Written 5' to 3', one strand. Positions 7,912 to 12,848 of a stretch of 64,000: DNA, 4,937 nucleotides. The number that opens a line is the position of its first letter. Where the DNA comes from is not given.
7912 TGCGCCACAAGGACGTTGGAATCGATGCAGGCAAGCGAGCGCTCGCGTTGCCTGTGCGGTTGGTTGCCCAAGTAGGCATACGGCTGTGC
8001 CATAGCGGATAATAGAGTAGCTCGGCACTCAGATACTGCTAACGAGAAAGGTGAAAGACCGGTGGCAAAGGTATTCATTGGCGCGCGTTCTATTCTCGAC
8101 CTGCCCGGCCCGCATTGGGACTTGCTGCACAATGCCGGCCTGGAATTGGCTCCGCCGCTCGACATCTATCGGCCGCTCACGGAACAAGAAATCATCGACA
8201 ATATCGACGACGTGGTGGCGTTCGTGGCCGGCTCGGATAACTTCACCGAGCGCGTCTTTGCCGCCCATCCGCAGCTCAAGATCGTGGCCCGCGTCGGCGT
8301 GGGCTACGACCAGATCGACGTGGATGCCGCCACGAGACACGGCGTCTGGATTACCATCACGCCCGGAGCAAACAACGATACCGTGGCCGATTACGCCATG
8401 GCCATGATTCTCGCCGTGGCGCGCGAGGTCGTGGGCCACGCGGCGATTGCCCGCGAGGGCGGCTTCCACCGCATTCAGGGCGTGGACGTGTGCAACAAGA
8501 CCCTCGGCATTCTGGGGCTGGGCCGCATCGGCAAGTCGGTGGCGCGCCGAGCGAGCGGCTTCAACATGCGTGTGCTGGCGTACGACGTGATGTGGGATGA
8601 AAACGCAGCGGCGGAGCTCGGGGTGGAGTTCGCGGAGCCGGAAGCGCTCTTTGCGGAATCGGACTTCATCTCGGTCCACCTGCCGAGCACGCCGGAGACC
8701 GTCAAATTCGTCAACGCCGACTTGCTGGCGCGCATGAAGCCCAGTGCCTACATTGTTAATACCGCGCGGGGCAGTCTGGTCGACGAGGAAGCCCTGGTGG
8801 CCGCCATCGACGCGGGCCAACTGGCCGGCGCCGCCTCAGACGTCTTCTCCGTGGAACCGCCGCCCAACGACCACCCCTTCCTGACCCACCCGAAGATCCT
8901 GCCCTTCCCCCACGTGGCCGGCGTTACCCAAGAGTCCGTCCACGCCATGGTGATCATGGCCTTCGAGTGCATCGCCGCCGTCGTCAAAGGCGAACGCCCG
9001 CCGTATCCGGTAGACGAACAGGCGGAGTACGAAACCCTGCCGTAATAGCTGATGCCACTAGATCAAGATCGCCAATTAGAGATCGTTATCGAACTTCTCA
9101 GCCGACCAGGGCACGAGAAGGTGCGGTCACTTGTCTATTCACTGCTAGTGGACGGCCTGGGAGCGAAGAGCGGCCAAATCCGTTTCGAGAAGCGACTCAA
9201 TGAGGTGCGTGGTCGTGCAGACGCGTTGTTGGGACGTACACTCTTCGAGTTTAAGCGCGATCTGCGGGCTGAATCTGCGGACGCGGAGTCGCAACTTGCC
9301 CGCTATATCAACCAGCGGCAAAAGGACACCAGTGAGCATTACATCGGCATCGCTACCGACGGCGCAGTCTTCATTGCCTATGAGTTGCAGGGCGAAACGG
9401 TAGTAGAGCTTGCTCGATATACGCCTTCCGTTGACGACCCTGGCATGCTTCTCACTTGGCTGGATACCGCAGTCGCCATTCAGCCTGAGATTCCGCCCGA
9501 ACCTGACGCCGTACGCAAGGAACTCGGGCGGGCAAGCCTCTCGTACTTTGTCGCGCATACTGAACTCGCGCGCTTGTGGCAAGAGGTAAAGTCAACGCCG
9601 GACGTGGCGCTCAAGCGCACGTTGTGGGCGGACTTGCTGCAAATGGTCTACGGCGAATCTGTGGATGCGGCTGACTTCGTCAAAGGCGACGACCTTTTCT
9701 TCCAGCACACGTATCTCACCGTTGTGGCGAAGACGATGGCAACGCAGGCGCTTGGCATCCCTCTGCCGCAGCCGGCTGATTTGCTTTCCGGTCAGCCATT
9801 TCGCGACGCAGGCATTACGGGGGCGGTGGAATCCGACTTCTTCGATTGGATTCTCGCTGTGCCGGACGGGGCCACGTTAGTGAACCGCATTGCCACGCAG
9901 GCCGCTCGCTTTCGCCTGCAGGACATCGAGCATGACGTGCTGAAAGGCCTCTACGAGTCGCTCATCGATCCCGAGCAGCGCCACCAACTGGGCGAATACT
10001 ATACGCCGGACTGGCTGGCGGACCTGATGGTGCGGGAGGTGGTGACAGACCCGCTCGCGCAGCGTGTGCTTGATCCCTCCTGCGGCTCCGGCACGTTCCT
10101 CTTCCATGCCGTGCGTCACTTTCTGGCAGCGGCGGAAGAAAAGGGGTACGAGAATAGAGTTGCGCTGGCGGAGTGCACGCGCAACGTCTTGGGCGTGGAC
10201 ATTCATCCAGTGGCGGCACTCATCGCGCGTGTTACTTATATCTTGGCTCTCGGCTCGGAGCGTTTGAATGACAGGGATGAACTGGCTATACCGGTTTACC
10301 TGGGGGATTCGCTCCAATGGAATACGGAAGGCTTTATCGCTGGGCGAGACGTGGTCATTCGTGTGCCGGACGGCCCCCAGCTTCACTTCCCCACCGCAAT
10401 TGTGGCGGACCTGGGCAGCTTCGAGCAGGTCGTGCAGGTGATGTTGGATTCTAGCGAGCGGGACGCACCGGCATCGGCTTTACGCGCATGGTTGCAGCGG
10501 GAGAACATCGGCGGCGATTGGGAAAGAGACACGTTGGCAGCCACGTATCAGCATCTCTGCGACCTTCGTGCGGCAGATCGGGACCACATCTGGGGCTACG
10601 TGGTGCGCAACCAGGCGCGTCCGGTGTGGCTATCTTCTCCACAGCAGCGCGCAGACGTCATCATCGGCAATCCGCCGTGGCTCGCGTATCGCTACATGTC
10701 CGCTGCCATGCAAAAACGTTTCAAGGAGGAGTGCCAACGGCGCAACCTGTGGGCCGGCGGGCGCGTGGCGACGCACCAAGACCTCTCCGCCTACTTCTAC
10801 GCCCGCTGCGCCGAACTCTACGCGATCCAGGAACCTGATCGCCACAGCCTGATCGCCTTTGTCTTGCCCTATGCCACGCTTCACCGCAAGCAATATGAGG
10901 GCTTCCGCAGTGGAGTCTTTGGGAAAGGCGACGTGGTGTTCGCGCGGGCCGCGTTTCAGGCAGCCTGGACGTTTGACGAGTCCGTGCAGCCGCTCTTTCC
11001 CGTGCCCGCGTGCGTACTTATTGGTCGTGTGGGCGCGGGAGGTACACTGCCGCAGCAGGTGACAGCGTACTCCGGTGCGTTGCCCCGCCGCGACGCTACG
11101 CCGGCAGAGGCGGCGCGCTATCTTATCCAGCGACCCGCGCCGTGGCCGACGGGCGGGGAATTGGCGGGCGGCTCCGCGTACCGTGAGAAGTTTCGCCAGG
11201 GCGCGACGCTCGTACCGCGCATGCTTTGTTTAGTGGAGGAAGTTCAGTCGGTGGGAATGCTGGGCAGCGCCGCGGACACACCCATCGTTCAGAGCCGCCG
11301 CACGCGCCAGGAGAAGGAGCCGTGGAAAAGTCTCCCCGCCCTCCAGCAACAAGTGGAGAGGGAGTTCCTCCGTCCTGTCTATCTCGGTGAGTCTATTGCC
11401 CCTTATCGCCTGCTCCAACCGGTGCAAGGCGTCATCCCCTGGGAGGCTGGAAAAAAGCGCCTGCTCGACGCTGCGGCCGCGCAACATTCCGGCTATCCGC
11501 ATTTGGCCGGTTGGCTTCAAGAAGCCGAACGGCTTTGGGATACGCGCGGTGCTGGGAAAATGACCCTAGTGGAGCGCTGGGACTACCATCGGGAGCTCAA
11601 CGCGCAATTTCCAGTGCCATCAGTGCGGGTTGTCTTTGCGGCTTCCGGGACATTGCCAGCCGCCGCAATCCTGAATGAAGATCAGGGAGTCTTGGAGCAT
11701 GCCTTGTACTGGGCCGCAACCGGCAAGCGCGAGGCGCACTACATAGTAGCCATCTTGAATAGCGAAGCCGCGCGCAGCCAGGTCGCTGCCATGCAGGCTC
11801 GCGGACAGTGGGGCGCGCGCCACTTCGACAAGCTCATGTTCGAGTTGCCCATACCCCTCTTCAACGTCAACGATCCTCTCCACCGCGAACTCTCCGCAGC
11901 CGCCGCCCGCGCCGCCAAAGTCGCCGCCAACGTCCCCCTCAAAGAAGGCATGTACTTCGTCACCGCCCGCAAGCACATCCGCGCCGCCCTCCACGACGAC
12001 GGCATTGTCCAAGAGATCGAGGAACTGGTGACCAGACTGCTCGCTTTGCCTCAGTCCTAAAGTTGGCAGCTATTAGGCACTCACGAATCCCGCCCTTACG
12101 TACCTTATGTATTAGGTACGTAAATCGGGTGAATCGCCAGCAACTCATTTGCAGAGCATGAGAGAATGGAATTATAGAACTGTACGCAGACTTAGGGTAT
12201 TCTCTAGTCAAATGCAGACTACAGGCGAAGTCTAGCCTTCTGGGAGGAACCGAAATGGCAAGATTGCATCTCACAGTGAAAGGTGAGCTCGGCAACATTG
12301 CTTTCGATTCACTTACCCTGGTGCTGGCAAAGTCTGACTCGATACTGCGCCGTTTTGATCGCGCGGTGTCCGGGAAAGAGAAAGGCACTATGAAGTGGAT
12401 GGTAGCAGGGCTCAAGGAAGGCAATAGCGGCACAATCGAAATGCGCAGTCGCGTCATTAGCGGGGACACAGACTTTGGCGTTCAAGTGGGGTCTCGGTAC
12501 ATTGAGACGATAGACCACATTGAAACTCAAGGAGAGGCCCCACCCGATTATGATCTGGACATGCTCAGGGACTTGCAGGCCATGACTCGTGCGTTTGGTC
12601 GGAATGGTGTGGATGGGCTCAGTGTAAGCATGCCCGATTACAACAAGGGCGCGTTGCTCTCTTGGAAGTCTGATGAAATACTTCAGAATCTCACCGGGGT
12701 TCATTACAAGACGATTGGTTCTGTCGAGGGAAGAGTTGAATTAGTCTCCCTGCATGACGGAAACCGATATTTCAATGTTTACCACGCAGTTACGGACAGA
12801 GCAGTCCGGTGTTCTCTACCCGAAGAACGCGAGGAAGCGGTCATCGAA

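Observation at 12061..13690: Low-GC orphan (266 aa) + PIN-nuclease two-gene cassette directly downstream of the restriction-modification gene: candidate novel toxin-antitoxin / abortive-infection module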

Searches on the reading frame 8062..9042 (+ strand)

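Call 6: search_protein_families(library=pfam, proteins=[window:8062-9042:+], max_evalue=0.1)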
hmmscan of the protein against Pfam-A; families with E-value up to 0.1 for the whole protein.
window:8062-9042:+ (327 aa): 5 families
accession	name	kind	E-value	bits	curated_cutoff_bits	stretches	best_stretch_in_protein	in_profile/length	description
PF02826.25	2-Hacid_dh_C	-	3.2e-58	196.5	25.1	1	113-286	1-178/178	D-isomer specific 2-hydroxyacid dehydrogenase, NAD binding domain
PF00389.36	2-Hacid_dh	-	9.2e-26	90.6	24.6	1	33-317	22-133/134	D-isomer specific 2-hydroxyacid dehydrogenase, catalytic domain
PF03446.21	NAD_binding_2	-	3.7e-05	24.2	21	1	148-249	2-107/161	NAD binding domain of 6-phosphogluconate dehydrogenase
PF00670.27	AdoHcyase_NAD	-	0.0037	17.8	27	0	35-123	66-155/162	S-adenosyl-L-homocysteine hydrolase, NAD binding domain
PF07991.19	KARI_N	-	0.054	13.5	20.6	0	145-212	4-73/165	Acetohydroxy acid isomeroreductase, NADPH-binding domain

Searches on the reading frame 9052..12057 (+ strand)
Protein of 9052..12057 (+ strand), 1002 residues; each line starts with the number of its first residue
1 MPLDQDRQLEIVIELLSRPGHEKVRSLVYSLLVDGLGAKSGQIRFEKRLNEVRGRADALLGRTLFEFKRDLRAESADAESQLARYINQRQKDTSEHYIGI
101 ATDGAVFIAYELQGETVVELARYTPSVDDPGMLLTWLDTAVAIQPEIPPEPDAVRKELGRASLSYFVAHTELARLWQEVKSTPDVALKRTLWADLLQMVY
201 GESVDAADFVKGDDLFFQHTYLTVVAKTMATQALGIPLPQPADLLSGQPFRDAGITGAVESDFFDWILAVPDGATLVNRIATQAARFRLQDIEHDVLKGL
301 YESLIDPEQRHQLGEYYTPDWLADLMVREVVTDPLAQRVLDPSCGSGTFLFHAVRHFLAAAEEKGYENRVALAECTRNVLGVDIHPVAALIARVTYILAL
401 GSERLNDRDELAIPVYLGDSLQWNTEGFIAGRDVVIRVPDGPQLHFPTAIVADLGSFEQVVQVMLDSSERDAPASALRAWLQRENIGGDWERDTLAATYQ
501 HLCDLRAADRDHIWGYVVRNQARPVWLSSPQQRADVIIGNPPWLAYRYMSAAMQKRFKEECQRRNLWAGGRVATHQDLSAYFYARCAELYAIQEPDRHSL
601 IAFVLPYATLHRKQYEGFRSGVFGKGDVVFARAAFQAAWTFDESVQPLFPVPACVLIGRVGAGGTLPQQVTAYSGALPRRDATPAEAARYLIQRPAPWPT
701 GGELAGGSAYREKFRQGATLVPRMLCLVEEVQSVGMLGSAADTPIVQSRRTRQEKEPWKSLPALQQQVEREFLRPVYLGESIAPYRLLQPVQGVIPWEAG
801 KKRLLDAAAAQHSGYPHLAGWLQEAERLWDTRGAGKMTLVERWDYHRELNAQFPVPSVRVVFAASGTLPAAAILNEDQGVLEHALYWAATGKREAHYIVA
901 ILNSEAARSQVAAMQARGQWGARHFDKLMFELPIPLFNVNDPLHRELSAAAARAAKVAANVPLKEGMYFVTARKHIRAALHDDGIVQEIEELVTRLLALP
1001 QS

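Call 6: search_protein_families(library=pfam, proteins=[window:9052-12057:+], max_evalue=0.1)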
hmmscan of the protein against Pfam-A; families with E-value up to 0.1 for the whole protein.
window:9052-12057:+ (1002 aa): 4 families
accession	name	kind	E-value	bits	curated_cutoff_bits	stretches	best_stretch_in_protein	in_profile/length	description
PF02384.22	N6_Mtase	-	3.6e-10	40.1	20.4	1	294-398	3-99/311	N-6 DNA Methylase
PF07669.17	Eco57I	-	3.4e-06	27.7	25.3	1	378-610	2-139/171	Eco57I restriction-modification methylase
PF20473.4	MmeI_Mtase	-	4.7e-06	26.4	27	1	337-399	21-85/259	MmeI, DNA-methyltransferase domain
PF01170.24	UPF0020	-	0.0088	16.2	22.3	0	337-361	30-54/197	RMKL-like, methyltransferase domain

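Call 7: search_protein_families(library=padloc, proteins=[window:9052-12057:+], max_evalue=1)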
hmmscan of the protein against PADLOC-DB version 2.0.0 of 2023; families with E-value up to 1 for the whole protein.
window:9052-12057:+ (1002 aa): 64 families (the best 25 are shown)
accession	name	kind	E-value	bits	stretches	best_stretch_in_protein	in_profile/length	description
PDLC03630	REase_MTase_IIG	-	2.9e-73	245.2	3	220-620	272-692/1100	Type IIG restriction enzyme-methyltransferase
PDLC03580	REase_II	-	1.5e-36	123.7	3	244-560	301-643/1112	Type II restriction enzyme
PDLC03625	REase_MTase_IIG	-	1.2e-27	94.1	1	285-555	376-645/1109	Type IIG restriction enzyme-methyltransferase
PDLC03338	MTase_II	-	8.2e-16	55.8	1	272-439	89-253/604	Type II methyltransferase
PDLC03627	REase_MTase_IIG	-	1.5e-14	50.7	3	282-337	318-373/1136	Type IIG restriction enzyme-methyltransferase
PDLC04134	mad2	-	7e-13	46.2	1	283-425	240-353/492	mads_2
PDLC02529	PglX|PglXI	-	8.2e-13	44.9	1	337-425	229-323/1189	PglX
PDLC03335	MTase_II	-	2.5e-12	44.2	2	285-428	52-189/607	Type II methyltransferase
PDLC03021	MTase_I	-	3.2e-12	44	1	263-395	112-244/491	Type I methyltransferase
PDLC03025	MTase_I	-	4.6e-11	40.1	1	283-398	131-241/569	Type I methyltransferase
PDLC03267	MTase_II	-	4.6e-10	37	2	314-355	14-54/539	Type II methyltransferase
PDLC03348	MTase_II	-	1.1e-09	35.4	1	294-398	201-311/727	Type II methyltransferase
PDLC03623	REase_MTase_IIG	-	3.7e-09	33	1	290-406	280-400/1022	Type IIG restriction enzyme-methyltransferase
PDLC03248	MTase_II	-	3.9e-09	33.8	2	308-351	4-46/521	Type II methyltransferase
PDLC03313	MTase_II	-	5.6e-09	33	1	297-393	6-106/563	Type II methyltransferase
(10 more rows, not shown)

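Call 8: search_protein_families(library=ncbifam, proteins=[window:9052-12057:+], max_evalue=1)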
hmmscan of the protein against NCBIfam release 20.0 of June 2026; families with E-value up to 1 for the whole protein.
window:9052-12057:+ (1002 aa): 8 families
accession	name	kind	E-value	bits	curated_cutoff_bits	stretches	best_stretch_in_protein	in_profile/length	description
NF047738.1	antiphage_MADS2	equivalog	1.4e-12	46.8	720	1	277-366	274-363/654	methylation-associated defense system DNA methyltransferase MAD2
NF033451.1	BREX_2_MTaseX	equivalog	8.1e-11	40.4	400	1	337-425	225-319/1185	BREX-2 system adenine-specific DNA-methyltransferase PglX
TIGR02987.1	met_A_Alw26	exception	1.6e-07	30.5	353.5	1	313-380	3-76/523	Alw26I/Eco31I/Esp3I family type II restriction adenine-specific DNA-methyltransferase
NF033452.1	BREX_1_MTaseX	exception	1.6e-05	22.9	500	1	332-393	310-372/1210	BREX-1 system adenine-specific DNA-methyltransferase PglX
NF033455.1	BREX_6_MTaseX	exception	0.0021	15.6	900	1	314-397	307-397/1319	BREX-6 system adenine-specific DNA-methyltransferase PglX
TIGR00536.1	hemK_fam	subfamily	0.072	12.1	115.5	1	526-559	175-207/286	HemK family protein methyltransferase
NF033454.1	BREX_5_MTaseX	exception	0.16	9.4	900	1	333-384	299-352/1404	BREX-5 system adenine-specific DNA-methyltransferase PglX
TIGR00497.1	hsdM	equivalog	0.33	9.6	242.75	1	312-355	198-242/515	type I restriction-modification system subunit M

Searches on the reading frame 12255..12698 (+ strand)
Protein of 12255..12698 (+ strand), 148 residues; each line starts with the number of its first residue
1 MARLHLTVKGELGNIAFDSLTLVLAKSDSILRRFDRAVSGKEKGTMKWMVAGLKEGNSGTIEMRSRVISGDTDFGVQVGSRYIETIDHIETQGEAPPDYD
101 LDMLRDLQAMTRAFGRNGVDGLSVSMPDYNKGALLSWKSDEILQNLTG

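Call 61: predict_structure(alignment_id=A5)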
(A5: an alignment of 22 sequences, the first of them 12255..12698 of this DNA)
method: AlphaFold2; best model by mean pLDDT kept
length: 148 residues; sequences in the alignment: 22
mean_pLDDT: 94.7   pTM: 0.89
mean pLDDT of the five models: 94.7, 93.9, 93.7, 93.1, 92.9
residues with pLDDT >= 90: 134; 70-90: 14; 50-70: 0; < 50: 0
segments of 3 or more residues with pLDDT < 50: none
pLDDT, mean of each block of 10 residues (from residue 1): 96 94 97 96 97 90 97 97 96 87 96 92 98 96 93
secondary structure, 60 per line:
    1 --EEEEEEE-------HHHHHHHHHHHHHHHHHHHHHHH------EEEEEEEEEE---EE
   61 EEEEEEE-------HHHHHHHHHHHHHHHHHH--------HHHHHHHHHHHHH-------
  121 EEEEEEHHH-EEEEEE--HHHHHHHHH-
elements in order: E3-9 H17-39 E46-55 E59-67 H75-92 H101-113 E121-126 E131-136 H139-147
